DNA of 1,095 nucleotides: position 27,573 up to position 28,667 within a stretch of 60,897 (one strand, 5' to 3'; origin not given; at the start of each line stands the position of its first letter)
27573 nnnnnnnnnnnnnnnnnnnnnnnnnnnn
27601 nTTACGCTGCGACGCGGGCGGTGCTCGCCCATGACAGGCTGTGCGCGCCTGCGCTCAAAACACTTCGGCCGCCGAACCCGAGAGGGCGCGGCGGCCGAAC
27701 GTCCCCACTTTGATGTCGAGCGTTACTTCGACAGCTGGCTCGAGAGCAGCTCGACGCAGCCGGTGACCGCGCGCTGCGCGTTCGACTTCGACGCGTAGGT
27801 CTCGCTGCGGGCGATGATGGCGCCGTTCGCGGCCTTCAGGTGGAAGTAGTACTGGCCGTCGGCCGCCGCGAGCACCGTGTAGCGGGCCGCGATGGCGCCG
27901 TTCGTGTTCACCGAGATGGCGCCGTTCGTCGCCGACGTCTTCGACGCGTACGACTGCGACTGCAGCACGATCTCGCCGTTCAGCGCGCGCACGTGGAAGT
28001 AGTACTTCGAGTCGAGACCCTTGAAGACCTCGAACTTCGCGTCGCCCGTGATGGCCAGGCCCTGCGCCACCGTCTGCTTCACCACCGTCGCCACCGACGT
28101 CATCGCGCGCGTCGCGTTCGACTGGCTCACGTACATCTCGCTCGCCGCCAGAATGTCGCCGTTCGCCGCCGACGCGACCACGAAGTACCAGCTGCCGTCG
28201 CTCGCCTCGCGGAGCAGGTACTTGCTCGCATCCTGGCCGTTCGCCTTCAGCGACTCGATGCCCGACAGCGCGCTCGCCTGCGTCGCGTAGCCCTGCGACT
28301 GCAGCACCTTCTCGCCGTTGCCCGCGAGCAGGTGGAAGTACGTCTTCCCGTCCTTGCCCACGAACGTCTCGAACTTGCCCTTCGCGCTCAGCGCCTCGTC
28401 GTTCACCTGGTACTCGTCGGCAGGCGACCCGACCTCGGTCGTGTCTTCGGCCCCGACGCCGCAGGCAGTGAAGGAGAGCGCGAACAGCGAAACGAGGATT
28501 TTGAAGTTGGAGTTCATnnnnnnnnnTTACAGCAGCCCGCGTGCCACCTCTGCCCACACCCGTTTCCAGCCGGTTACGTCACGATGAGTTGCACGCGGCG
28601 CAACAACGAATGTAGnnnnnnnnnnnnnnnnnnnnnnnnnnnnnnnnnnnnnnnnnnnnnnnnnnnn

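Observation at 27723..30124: Four-repeat YegP/DUF1508 lipoprotein with a sigma-54-type promoter, divergent from a GAF-sigma-54 activator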

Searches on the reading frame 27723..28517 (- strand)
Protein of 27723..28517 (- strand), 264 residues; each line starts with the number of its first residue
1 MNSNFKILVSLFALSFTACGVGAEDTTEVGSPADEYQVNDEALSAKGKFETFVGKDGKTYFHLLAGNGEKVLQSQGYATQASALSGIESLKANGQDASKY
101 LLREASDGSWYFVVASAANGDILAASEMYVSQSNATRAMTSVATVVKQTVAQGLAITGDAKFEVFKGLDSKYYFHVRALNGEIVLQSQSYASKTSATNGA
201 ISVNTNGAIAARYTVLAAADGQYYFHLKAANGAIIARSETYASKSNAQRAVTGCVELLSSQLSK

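Call 3: search_protein_families(library=pfam, proteins=[window:27723-28517:-], max_evalue=0.01)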
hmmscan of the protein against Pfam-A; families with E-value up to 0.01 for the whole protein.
window:27723-28517:- (264 aa): 4 families
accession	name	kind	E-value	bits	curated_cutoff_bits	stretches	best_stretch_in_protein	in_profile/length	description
PF07411.17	DUF1508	-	1.1e-47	160.2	22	4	55-98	2-45/48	Domain of unknown function (DUF1508)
PF14200.12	RicinB_lectin_2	-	0.0032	18.6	25.6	0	54-123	8-73/89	Ricin-type beta-trefoil lectin domain-like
PF18656.6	DUF5633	-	0.0033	17.7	23.6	0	205-228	18-41/41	Family of unknown function (DUF5633)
PF06115.17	DUF956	-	0.0042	17.3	26.9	0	200-244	57-100/117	Domain of unknown function (DUF956)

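Call 4: search_protein_families(library=ncbifam, proteins=[window:27723-28517:-], max_evalue=0.01)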
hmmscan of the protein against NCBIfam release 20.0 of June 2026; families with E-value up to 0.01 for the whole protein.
window:27723-28517:- (264 aa): 2 families
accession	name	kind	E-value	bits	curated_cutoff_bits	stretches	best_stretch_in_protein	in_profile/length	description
NF041908.1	HVO_2922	equivalog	6.7e-21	74.1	90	3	48-98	2-53/54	HVO_2922 family protein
NF008923.0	PRK12284.1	equivalog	6.8e-16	58.1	597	2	37-99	342-404/431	tryptophan--tRNA ligase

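Call 8: find_homologous_proteins(query=window:27723-28517:-)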
Query window:27723-28517:- (264 aa): 486 proteins with E <= 0.001 among 3809 candidates; the best 120 are listed.
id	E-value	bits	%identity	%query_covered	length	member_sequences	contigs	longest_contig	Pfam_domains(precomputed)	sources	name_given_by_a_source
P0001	1.7e-160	550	100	100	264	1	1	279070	PF07411.18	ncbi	-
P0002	4.0e-127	440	82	100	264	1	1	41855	PF07411.18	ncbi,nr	ncbi:MAG: DUF1508 domain-containing protein [Myxococcaceae bacterium]|nr:DUF1508 domain-containing p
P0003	4.0e-126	437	83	100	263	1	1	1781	PF07411.18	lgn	-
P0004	4.9e-124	430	79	100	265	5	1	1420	PF07411.18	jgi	jgi:uncharacterized protein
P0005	1.2e-123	429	79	100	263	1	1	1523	PF07411.18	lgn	-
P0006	1.2e-121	423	77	100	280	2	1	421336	PF07411.18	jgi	-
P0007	3.2e-118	411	76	99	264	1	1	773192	PF07411.18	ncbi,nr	ncbi:MAG: DUF1508 domain-containing protein [Archangiaceae bacterium]|nr:DUF1508 domain-containing p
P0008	1.5e-116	406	75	100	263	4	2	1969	PF07411.18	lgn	-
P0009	2.6e-105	369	71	100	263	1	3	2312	PF07411.18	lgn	-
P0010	1.2e-101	357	70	99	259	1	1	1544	PF14200.13,PF07411.18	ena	-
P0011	6.8e-96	338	71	88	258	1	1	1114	PF14200.13,PF07411.18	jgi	jgi:uncharacterized protein YegP (UPF0339 family)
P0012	2.3e-95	337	66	100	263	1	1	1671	PF14200.13,PF07411.18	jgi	jgi:uncharacterized protein YegP (UPF0339 family)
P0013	1.7e-92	327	65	94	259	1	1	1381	PF07411.18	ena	-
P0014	5.8e-88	312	62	98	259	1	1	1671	PF07411.18,PF18656.7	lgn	-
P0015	1.1e-87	311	62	98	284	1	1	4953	PF07411.18,PF18656.7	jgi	jgi:uncharacterized protein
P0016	2.7e-87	310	65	92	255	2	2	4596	PF07411.18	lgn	-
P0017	9.0e-87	308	67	91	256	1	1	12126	PF07411.18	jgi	jgi:uncharacterized protein YegP (UPF0339 family)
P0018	8.7e-85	302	66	86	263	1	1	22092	PF07411.18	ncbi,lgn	-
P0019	4.8e-84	300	62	97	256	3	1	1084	PF07411.18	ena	-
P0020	6.1e-84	299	60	94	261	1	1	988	PF07411.18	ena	-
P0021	9.8e-84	299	62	93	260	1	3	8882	PF07411.18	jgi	jgi:uncharacterized protein YegP (UPF0339 family)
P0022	1.0e-83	298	59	99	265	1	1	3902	PF07411.18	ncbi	-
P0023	1.1e-83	298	58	94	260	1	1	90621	PF07411.18,PF18656.7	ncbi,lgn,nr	ncbi:MAG: DUF1508 domain-containing protein [Myxococcales bacterium]|nr:DUF1508 domain-containing pr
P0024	1.1e-83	298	56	98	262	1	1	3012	PF07411.18,PF18656.7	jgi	jgi:uncharacterized protein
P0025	1.5e-83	298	56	98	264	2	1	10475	PF07411.18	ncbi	-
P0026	4.5e-83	296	78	70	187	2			PF07411.18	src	-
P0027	7.5e-82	292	60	97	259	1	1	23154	PF07411.18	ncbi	-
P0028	1.1e-81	292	58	97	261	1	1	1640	PF07411.18,PF18656.7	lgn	-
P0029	1.6e-81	291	58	93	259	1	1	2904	PF07411.18,PF18656.7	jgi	jgi:uncharacterized protein YegP (UPF0339 family)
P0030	8.4e-81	289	62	94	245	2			PF07411.18,PF18656.7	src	-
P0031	1.3e-80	288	60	97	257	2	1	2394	PF07411.18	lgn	-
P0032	1.3e-80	288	59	98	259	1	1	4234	PF07411.18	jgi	jgi:uncharacterized protein YegP (UPF0339 family)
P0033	1.5e-80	288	59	98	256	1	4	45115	PF07411.18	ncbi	ncbi:MAG: YegP family protein [Polyangiales bacterium]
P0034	2.0e-80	288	55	100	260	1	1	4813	PF07411.18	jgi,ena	-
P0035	3.7e-80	287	62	94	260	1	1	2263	PF07411.18,PF18656.7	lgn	-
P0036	3.8e-80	287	59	98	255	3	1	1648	PF07411.18,PF18656.7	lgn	-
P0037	4.6e-80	287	58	98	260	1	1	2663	PF07411.18,PF18656.7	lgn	-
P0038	9.2e-80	286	58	96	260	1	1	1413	PF14200.13,PF07411.18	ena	-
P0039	1.8e-79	285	61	98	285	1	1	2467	PF07411.18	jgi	jgi:uncharacterized protein YegP (UPF0339 family)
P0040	2.2e-79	284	57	98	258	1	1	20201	PF07411.18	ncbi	-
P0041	2.2e-79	284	57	93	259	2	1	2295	PF07411.18,PF18656.7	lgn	-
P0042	2.4e-79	284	59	91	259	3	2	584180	PF07411.18,PF18656.7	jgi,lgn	jgi:uncharacterized protein YegP (UPF0339 family)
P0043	2.7e-79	284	59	93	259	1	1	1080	PF07411.18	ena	-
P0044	3.2e-79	284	57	97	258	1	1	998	PF07411.18,PF18656.7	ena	-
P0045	3.7e-79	284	57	95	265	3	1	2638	PF07411.18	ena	-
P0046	4.0e-79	283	58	96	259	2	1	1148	PF07411.18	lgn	-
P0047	4.9e-79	283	59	100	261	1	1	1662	PF07411.18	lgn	-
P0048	5.6e-79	283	57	98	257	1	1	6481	PF07411.18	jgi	jgi:uncharacterized protein YegP (UPF0339 family)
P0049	6.5e-79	283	56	100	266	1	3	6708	PF07411.18,PF18656.7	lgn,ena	-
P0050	6.7e-79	283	58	98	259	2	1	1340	PF07411.18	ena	-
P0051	7.0e-79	283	58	95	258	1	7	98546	PF07411.18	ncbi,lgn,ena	-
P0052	1.5e-78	282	59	92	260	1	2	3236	PF07411.18,PF18656.7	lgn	-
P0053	1.9e-78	281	57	96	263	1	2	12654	PF07411.18,PF18656.7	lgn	-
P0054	2.0e-78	281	59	94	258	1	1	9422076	PF07411.18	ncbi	ncbi:MAG: YegP family protein [Archangium sp.]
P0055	2.2e-78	281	58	97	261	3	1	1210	PF07411.18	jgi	jgi:uncharacterized protein YegP (UPF0339 family)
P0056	2.2e-78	281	57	98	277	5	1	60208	PF07411.18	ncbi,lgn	-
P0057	2.5e-78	281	56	100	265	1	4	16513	PF07411.18,PF18656.7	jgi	jgi:uncharacterized protein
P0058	3.4e-78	280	58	94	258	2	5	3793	PF07411.18,PF18656.7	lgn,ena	-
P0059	3.4e-78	280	58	95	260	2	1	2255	PF07411.18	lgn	-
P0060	4.1e-78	280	59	99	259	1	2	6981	PF07411.18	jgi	jgi:uncharacterized protein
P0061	7.8e-78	279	58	95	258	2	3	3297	PF07411.18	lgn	-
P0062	8.1e-78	279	57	95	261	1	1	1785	PF07411.18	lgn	-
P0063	9.8e-78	279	57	95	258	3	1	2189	PF07411.18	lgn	-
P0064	1.2e-77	279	56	98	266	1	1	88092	PF07411.18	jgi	jgi:uncharacterized protein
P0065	1.3e-77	279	59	93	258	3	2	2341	PF07411.18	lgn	-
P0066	1.3e-77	278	58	98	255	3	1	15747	PF07411.18,PF18656.7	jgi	jgi:uncharacterized protein YegP (UPF0339 family)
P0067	1.4e-77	278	61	82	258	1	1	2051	PF07411.18,PF18656.7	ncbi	-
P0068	1.4e-77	278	59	93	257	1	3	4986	PF07411.18,PF16378.11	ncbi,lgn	-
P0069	1.4e-77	278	55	100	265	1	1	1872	PF07411.18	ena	-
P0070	1.5e-77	278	56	98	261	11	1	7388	PF07411.18,PF18656.7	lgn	-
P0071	2.2e-77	278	57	98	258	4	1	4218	PF07411.18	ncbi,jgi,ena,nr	ncbi:MAG: hypothetical protein H6Q89_5681 [Myxococcaceae bacterium]|nr:hypothetical protein [Myxococ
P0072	4.4e-77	277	57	94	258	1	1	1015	PF07411.18,PF18656.7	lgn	-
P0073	5.1e-77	277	56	94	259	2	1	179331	PF07411.18,PF18656.7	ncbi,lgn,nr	ncbi:MAG: DUF1508 domain-containing protein [Archangium sp.]|nr:DUF1508 domain-containing protein [A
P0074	5.5e-77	276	56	94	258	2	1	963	PF07411.18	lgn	-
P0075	5.9e-77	276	55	93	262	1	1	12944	PF07411.18,PF18656.7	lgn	-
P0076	7.5e-77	276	56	94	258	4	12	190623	PF07411.18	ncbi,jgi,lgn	jgi:hypothetical protein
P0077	7.7e-77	276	58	92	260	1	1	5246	PF07411.18,PF18656.7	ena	-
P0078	7.8e-77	276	57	94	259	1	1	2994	PF07411.18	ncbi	-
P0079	7.9e-77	276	56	98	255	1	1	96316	PF07411.18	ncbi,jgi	-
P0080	1.0e-76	276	54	96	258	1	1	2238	PF07411.18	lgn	-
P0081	1.1e-76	275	56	94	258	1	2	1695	PF07411.18,PF18656.7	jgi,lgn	jgi:uncharacterized protein YegP (UPF0339 family)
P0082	1.2e-76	275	54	98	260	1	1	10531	PF07411.18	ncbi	ncbi:MAG: YegP family protein [Myxococcaceae bacterium]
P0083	1.4e-76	275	55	98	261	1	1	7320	PF07411.18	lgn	-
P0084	1.6e-76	275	55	96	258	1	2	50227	PF07411.18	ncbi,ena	-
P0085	1.9e-76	275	58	98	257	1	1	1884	PF07411.18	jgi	jgi:uncharacterized protein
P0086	2.5e-76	274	60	94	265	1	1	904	PF07411.18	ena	-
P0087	2.8e-76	274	61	83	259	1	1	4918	PF07411.18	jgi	jgi:uncharacterized protein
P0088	2.8e-76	274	56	94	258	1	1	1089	PF07411.18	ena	-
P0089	3.3e-76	274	58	97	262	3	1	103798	PF07411.18,PF18656.7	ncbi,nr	ncbi:MAG: DUF1508 domain-containing protein [Myxococcaceae bacterium]|nr:DUF1508 domain-containing p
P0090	4.2e-76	274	57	92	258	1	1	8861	PF07411.18,PF18656.7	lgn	-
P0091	4.9e-76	273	59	85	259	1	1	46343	PF07411.18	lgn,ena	-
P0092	5.2e-76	273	58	98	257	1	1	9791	PF07411.18,PF18656.7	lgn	-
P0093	5.8e-76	273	58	96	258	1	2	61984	PF07411.18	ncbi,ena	-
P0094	6.3e-76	273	55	96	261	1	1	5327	PF07411.18,PF18656.7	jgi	jgi:hypothetical protein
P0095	7.1e-76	273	55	95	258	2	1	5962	PF07411.18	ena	-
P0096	7.9e-76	273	56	98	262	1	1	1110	PF07411.18,PF18656.7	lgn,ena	-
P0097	8.4e-76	273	56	92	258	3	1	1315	PF07411.18,PF18656.7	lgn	-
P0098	1.1e-75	272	57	97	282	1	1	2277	PF07411.18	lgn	-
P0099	1.8e-75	272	57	98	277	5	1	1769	PF07411.18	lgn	-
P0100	2.3e-75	271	56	99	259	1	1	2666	PF07411.18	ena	-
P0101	2.8e-75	271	53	97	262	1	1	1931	PF07411.18,PF18656.7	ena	-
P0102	3.0e-75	271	56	95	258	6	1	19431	PF07411.18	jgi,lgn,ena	-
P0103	3.3e-75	271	53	95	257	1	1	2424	PF07411.18,PF18656.7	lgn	-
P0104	3.9e-75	270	56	95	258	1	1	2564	PF07411.18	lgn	-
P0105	4.3e-75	270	56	98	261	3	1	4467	PF07411.18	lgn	-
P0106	1.0e-74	269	56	98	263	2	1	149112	PF07411.18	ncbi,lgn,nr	ncbi:MAG: YegP family protein [Myxococcales bacterium]|nr:YegP family protein [Myxococcales bacteriu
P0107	1.2e-74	269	56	98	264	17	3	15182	PF07411.18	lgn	-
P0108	1.5e-74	269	56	88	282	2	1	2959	PF07411.18,PF18656.7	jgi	jgi:uncharacterized protein YegP (UPF0339 family)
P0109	1.5e-74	268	56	89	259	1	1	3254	PF07411.18,PF18656.7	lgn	-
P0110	2.0e-74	268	56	86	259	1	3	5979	PF07411.18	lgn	-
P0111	2.1e-74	268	56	95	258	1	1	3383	PF07411.18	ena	-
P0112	2.3e-74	268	55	98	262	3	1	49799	PF07411.18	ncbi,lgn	-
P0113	2.4e-74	268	56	94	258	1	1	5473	PF07411.18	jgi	jgi:hypothetical protein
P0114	2.5e-74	268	54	97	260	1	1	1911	PF07411.18,PF18656.7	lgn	-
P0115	3.0e-74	268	54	98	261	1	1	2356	PF07411.18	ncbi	-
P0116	3.1e-74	267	58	93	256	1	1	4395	PF07411.18,PF18656.7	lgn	-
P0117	3.4e-74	267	53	99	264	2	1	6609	PF07411.18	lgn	-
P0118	3.4e-74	267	58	92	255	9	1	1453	PF07411.18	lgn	-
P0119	5.4e-74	267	55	94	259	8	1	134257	PF07411.18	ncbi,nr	ncbi:MAG: YegP family protein [Archangium sp.]|nr:YegP family protein [Archangium sp.]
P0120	5.5e-74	267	54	96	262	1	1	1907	PF07411.18,PF18656.7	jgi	-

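Call 10: find_related_loci(query=A1, collection=genome_contigs, flank=5000)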
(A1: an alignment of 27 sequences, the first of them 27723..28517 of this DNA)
Query A1 (264 aa) in genome_contigs; peptide patterns used: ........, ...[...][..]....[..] (x = any residue, [..] = any of these).
231 stretches matched a pattern; 176 encode a relative of the query (tblastn E <= 1e-3); the best 80 are kept; 80 distinct loci.
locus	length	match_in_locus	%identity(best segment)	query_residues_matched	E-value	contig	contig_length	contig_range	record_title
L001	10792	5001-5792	82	1-264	2e-143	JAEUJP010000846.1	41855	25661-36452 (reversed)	MAG: Myxococcaceae bacterium isolate new MAG-72 k141_1816969, whole genome shotgun sequence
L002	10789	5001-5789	76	4-264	5e-129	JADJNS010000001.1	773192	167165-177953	MAG: Archangiaceae bacterium isolate EsbW_18-Q3-R4-48_MAXAC.252 tig00002726-10-7724280, whole genome shotgun sequence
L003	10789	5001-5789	76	1-264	2e-128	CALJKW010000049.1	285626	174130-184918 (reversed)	MAG TPA_asm: uncultured Myxococcales bacterium isolate SRR6227243_bin.56_CONCOCT_v1.1_MAG genome assembly, contig: ERZ79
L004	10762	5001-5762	60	5-259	6e-91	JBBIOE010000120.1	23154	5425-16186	MAG: Archangiaceae bacterium isolate PLS170224_bin_272 NODE_1192_length_23154_cov_4.42732, whole genome shotgun sequence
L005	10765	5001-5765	60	1-258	2e-88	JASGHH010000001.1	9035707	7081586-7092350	MAG: Myxococcaceae bacterium isolate 5N015 JMF-2111-06-0005.ont.bin.15_0, whole genome shotgun sequence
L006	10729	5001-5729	58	18-264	6e-91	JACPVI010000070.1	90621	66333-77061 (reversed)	MAG: Myxococcales bacterium isolate NC_groundwater_780_Ag_S2p5_69_11 JBCH_GD18_4_SO25_S179_scaffold_790927, whole genome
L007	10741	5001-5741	58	11-260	2e-87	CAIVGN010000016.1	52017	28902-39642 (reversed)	MAG: uncultured Archangium sp. isolate Ja1_bin-1494 genome assembly, contig: bin-1494:016/251, whole genome shotgun sequ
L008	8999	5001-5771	57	1-263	1e-87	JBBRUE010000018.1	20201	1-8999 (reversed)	MAG: Myxococcales bacterium isolate La3_concoct.158 La3_concoct.158_K_3686144_L_20201_cov_12.9901, whole genome shotgun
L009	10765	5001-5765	57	1-264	4e-87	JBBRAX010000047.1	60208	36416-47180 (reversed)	MAG: Myxococcales bacterium isolate Co_metawrap_2316 Cmw_2316_k141_14409597_length_60208_cov_25.9983, whole genome shotg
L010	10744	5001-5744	59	11-258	2e-86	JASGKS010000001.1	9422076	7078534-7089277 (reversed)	MAG: Archangium sp. isolate 5N606 JMF-2111-06-0005.ont.bin.606_0, whole genome shotgun sequence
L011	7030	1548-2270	57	19-264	1e-85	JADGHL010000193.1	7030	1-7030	MAG: Myxococcaceae bacterium isolate HOG29 NODE_7461_length_7030_cov_19.323330, whole genome shotgun sequence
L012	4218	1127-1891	57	5-264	6e-86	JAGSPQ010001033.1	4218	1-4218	MAG: Myxococcaceae bacterium isolate CTSoil_096 scaffold_184659, whole genome shotgun sequence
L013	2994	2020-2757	57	12-259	7e-86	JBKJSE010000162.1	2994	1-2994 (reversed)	MAG: Archangium sp. isolate ant_bin.566 k117_371621, whole genome shotgun sequence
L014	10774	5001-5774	57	1-258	6e-85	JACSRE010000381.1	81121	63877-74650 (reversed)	MAG: Myxococcus sp. isolate MY1 contig-70_140, whole genome shotgun sequence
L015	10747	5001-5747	58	5-258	2e-84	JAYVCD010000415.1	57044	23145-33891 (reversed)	MAG: Archangiaceae bacterium isolate GL30_UP_concoct_163 GL30_UP_concoct_163_414, whole genome shotgun sequence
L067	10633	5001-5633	48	49-262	5e-57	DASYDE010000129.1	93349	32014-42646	MAG TPA_asm: Kofleriaceae bacterium isolate SMAG_U4951 k141_1731451, whole genome shotgun sequence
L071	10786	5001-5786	43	12-263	6e-56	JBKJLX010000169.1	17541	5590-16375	MAG: Polyangiaceae bacterium isolate ant_bin.300 k117_5207189, whole genome shotgun sequence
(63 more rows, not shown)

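Call 25: predict_structure(alignment_id=A1)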
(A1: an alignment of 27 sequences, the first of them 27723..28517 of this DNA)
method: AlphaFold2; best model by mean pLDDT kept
length: 264 residues; sequences in the alignment: 27
mean_pLDDT: 85.8   pTM: 0.78
mean pLDDT of the five models: 85.8, 84.7, 83.1, 82.9, 81.2
residues with pLDDT >= 90: 187; 70-90: 31; 50-70: 16; < 50: 30
segments of 3 or more residues with pLDDT < 50: 1-8, 10-31
pLDDT, mean of each block of 10 residues (from residue 1): 44 44 43 60 76 94 93 95 96 94 93 91 93 95 93 92 92 95 94 95 96 94 94 93 93 94 75
secondary structure, 60 per line:
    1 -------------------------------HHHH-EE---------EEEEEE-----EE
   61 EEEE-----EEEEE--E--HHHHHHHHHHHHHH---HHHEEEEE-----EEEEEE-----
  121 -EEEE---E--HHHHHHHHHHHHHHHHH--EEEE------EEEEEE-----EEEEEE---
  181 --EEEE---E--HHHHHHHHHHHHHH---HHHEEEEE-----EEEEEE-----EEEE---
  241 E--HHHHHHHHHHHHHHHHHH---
elements in order: H32-35 E48-53 E59-64 E70-74 H80-93 E100-104 E110-115 E122-125 H132-148 E151-154 E161-166 E172-177 E183-186 H193-206 E213-217 E223-228 E234-237 H244-261

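Call 27: search_solved_structures(query=A1, max_evalue=0.01)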
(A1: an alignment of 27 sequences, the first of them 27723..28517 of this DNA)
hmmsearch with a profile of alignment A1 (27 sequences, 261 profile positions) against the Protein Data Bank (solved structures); distinct sequences matched with E-value up to 0.01: 5.
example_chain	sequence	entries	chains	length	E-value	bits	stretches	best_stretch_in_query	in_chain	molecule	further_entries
2k8e_A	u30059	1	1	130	1.2e-27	100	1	41-141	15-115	UPF0339 protein yegP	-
2k49_A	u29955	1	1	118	3.1e-23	85.5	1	160-253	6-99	UPF0339 protein SO_3888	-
2k7i_A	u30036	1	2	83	2.5e-08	36.6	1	154-207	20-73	UPF0339 protein Atu0232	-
6q2z_A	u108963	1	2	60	3.9e-07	32.7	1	43-95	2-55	UPF0339 family protein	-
3bid_A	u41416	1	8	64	1.3e-06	31.1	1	210-250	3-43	UPF0339 protein NMB1088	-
